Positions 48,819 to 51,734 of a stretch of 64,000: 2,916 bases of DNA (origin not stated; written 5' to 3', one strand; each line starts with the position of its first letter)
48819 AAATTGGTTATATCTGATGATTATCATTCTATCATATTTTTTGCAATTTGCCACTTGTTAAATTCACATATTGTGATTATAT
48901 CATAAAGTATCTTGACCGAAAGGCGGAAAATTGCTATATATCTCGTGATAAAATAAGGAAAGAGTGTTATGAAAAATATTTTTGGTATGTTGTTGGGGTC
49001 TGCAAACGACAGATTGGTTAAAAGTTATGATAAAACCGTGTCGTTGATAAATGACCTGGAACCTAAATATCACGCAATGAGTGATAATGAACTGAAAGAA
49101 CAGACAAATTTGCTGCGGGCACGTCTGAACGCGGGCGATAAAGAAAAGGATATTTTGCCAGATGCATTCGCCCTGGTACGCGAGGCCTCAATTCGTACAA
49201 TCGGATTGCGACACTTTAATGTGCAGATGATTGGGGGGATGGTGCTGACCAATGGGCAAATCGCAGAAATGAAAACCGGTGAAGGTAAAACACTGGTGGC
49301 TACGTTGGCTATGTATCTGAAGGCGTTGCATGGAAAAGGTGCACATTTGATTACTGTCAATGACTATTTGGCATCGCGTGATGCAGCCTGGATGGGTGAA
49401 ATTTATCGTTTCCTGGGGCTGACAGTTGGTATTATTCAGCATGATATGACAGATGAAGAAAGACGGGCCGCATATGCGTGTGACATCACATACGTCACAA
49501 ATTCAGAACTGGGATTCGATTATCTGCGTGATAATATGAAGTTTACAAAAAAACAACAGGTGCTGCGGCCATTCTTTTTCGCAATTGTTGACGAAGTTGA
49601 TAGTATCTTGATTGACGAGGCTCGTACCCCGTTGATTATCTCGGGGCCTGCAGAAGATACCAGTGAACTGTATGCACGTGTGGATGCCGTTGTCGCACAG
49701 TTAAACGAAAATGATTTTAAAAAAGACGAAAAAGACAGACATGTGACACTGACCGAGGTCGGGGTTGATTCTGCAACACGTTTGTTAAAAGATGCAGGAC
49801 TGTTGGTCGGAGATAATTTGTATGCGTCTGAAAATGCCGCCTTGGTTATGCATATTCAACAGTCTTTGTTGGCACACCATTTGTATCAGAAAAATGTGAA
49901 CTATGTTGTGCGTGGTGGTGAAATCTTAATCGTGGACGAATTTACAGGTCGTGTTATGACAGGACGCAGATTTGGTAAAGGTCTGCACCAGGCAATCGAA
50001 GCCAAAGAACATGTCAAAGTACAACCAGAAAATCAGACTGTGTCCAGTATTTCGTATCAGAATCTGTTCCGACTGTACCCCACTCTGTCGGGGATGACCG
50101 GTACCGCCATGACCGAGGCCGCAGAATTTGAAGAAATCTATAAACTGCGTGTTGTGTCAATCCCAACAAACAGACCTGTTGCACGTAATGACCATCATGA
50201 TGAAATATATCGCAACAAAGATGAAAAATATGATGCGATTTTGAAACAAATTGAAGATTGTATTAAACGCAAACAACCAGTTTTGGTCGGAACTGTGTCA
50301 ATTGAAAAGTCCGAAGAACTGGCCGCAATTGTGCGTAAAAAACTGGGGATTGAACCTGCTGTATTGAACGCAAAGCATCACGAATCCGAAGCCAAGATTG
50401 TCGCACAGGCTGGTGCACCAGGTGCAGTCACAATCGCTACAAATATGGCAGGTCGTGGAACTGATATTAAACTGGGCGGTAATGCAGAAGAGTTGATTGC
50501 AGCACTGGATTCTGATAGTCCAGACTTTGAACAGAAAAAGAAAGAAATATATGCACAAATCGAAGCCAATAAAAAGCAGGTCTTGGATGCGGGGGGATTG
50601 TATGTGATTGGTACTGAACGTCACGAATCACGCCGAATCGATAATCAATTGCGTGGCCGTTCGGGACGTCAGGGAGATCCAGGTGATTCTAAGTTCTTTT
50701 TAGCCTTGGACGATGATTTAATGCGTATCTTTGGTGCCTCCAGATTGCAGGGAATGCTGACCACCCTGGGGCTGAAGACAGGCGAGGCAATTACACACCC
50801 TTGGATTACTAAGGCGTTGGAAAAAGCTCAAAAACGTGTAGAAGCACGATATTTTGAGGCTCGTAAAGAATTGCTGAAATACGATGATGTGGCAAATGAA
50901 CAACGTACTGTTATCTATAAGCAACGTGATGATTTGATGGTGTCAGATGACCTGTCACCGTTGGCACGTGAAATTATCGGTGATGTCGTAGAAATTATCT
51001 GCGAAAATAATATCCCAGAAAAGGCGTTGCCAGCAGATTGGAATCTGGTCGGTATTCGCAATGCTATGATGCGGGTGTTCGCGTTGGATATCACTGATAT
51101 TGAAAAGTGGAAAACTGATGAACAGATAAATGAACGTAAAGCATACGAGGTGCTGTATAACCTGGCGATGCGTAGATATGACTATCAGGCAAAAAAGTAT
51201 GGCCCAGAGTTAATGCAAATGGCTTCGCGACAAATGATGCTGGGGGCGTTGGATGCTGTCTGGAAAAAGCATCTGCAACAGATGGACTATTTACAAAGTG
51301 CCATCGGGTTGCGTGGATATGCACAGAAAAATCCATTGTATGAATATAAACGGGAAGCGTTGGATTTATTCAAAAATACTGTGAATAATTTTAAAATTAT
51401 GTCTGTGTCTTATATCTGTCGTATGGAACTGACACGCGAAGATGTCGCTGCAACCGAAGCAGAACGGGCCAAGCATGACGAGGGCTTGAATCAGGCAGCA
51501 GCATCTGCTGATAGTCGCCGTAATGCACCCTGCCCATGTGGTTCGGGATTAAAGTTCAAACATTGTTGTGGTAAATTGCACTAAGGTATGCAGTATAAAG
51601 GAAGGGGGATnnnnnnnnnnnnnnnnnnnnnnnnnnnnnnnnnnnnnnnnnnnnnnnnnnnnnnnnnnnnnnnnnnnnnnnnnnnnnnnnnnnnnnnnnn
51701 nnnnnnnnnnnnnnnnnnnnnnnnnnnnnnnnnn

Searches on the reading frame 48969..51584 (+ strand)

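Call 14: search_protein_families(library=pfam, proteins=[window:48969-51584:+], max_evalue=0.00001)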
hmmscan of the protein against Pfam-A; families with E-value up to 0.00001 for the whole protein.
window:48969-51584:+ (871 aa): 6 families
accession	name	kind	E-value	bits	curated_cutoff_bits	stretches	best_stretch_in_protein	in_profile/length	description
PF07517.20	SecA_DEAD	-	1.2e-126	422.3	24.6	1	8-388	4-290/290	SecA DEAD-like domain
PF21090.3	P-loop_SecA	-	8.1e-88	293.8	27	1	403-604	1-204/205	SecA P-loop domain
PF07516.18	SecA_SW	-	3.8e-57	194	26.7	1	607-819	1-199/200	SecA Wing and Scaffold domain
PF01043.26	SecA_PP_bind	-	2e-35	122.1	23.5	1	231-344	2-110/110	SecA preprotein cross-linking domain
PF02810.21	SEC-C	-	3.7e-09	36.7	20.4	1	851-869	1-19/19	SEC-C motif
PF00270.35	DEAD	-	1.3e-06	28.7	26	0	98-215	18-131/167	DEAD/DEAH box helicase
